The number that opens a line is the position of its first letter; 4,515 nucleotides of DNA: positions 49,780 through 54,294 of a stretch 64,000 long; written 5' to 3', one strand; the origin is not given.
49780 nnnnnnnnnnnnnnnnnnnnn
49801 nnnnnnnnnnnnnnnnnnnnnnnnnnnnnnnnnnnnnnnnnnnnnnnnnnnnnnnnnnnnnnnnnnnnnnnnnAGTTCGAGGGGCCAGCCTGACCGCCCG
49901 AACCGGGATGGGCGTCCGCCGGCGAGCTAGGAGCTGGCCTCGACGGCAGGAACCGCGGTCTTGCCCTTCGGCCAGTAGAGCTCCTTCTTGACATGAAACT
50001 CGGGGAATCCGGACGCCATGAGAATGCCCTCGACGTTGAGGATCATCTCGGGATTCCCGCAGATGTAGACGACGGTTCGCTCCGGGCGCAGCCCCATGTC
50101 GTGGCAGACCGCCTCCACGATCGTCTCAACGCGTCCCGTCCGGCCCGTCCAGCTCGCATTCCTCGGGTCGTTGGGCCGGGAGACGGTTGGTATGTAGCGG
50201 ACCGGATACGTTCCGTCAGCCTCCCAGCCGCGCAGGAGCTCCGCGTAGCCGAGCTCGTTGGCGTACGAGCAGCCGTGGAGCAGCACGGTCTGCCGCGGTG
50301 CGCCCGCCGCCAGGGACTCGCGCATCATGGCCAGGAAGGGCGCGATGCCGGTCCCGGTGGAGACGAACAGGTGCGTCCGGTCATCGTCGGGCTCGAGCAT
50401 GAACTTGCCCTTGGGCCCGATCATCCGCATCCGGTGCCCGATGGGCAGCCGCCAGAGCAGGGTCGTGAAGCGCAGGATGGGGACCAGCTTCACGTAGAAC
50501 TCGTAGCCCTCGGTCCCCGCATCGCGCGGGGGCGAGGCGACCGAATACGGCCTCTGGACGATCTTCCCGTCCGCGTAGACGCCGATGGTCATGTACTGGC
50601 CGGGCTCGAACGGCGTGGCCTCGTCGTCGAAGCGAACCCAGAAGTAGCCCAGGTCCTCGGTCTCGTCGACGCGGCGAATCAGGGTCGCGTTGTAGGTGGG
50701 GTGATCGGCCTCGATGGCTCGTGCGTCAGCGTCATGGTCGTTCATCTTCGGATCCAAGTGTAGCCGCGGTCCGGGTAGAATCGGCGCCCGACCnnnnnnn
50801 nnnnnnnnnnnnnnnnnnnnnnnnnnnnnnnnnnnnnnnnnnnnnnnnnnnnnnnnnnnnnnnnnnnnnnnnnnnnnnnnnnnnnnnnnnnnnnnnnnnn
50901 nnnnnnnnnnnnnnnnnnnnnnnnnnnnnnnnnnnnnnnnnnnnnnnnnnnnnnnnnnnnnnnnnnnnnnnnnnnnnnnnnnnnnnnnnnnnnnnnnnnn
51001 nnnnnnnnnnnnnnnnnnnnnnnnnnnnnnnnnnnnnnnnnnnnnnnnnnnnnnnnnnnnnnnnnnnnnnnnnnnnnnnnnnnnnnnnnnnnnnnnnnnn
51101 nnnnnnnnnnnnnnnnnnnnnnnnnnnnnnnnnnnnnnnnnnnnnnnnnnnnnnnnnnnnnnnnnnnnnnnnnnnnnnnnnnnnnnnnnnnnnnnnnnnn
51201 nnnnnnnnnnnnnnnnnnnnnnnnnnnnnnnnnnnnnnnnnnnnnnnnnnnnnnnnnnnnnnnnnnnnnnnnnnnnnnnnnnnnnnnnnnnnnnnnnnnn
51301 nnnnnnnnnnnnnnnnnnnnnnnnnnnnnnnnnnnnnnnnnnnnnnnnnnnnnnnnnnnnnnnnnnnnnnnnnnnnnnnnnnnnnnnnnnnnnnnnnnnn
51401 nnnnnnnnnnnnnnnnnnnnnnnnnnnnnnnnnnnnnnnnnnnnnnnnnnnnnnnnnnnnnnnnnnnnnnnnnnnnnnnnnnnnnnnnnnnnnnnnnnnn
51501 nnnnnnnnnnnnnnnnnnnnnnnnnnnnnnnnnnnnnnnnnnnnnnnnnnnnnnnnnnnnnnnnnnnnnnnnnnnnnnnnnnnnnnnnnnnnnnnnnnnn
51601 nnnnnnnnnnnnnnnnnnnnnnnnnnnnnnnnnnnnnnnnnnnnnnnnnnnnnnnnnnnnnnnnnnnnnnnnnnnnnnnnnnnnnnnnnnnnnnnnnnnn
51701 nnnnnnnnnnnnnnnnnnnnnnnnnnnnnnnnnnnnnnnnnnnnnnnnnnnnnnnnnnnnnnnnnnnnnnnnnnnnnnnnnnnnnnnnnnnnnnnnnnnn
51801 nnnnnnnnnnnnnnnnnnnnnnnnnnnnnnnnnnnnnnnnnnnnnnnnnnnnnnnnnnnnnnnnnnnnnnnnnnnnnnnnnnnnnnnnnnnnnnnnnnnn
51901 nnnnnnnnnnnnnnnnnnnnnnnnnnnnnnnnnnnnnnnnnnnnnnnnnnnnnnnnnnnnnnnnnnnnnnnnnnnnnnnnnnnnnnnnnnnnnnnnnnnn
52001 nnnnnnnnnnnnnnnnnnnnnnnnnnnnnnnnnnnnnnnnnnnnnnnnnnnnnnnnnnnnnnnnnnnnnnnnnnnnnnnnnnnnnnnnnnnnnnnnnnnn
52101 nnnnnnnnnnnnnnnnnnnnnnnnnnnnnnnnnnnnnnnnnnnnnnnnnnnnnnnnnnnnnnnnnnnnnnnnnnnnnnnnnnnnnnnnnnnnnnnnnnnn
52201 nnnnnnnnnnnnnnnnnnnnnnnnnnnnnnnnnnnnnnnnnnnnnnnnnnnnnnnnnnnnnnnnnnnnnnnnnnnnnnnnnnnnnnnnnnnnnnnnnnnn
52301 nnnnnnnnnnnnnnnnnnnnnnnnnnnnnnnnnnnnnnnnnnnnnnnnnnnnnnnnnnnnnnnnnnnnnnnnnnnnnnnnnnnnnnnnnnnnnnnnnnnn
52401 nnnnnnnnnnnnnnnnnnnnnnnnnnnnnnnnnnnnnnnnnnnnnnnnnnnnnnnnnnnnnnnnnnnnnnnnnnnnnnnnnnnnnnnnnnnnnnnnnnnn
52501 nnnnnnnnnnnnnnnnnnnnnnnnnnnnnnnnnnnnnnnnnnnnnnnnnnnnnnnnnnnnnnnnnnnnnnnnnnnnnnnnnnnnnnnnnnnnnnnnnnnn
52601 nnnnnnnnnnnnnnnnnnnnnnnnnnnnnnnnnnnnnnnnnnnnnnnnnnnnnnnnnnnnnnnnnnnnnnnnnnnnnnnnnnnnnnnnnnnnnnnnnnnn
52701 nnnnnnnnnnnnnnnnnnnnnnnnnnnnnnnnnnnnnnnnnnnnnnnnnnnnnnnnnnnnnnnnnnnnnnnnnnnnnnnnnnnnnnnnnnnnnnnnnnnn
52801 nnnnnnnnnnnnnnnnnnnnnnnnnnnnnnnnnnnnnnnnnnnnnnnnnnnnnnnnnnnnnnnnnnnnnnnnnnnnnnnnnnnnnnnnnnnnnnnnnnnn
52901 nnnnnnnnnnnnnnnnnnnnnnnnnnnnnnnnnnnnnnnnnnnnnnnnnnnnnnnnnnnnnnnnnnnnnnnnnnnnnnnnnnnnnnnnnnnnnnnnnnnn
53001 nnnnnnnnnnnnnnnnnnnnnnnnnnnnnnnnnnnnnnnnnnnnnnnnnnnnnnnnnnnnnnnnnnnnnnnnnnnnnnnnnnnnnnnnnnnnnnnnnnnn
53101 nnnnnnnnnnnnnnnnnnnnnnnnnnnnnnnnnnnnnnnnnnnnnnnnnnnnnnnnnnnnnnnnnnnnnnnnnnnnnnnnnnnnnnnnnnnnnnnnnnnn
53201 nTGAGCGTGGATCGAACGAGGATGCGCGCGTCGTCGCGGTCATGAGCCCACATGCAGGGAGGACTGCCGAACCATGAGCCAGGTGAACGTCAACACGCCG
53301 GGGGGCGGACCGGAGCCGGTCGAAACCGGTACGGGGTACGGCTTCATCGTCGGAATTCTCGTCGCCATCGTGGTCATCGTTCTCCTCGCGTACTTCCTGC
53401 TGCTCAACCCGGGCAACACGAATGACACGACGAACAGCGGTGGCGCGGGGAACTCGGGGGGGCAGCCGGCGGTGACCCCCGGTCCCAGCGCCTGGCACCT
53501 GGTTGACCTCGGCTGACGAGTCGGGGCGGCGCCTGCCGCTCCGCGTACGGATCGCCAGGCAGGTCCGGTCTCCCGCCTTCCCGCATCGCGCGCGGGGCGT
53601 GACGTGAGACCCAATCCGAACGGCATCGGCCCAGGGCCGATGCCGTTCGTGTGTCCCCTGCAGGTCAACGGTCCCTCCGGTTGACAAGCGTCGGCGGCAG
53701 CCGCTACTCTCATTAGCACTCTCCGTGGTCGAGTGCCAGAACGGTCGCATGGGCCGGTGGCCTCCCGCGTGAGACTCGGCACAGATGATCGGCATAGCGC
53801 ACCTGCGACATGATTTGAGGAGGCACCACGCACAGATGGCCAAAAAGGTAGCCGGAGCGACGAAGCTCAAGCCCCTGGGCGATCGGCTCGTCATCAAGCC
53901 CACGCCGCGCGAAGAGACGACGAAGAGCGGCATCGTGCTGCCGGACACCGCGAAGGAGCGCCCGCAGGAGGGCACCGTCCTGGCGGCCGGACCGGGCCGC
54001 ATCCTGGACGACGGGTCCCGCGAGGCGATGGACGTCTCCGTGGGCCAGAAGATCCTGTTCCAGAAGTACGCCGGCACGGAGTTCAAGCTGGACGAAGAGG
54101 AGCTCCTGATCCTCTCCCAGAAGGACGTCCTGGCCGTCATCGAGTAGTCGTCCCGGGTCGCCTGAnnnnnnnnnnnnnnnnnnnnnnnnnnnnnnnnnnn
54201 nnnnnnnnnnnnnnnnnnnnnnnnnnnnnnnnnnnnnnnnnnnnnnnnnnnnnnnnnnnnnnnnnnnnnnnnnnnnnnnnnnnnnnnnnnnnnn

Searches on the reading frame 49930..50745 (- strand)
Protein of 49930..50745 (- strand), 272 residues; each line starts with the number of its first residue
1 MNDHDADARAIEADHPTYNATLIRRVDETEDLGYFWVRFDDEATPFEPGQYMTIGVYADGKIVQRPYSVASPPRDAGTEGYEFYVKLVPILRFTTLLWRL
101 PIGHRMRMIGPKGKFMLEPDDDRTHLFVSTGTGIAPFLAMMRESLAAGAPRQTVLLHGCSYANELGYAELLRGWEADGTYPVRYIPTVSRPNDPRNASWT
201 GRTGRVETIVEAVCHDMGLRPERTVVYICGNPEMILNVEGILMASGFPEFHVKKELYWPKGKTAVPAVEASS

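Call 61: search_protein_families(library=pfam, proteins=[window:49930-50745:-])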
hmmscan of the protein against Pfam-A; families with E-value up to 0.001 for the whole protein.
window:49930-50745:- (272 aa): 2 families
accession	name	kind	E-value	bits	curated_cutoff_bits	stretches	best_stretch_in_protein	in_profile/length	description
PF00175.26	NAD_binding_1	-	5.6e-17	62.8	22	1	127-236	1-105/109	Oxidoreductase NAD-binding domain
PF00970.30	FAD_binding_6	-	3.4e-09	37.4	21.1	1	21-115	3-97/99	Oxidoreductase FAD-binding domain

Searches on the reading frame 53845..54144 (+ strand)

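Call 61: search_protein_families(library=pfam, proteins=[window:53845-54144:+])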
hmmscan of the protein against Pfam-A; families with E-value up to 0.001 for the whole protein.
window:53845-54144:+ (100 aa): 1 family
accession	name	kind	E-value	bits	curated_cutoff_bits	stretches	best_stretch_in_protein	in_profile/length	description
PF00166.26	Cpn10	-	6.2e-32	109.9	21.1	1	7-99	1-93/93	Chaperonin 10 Kd subunit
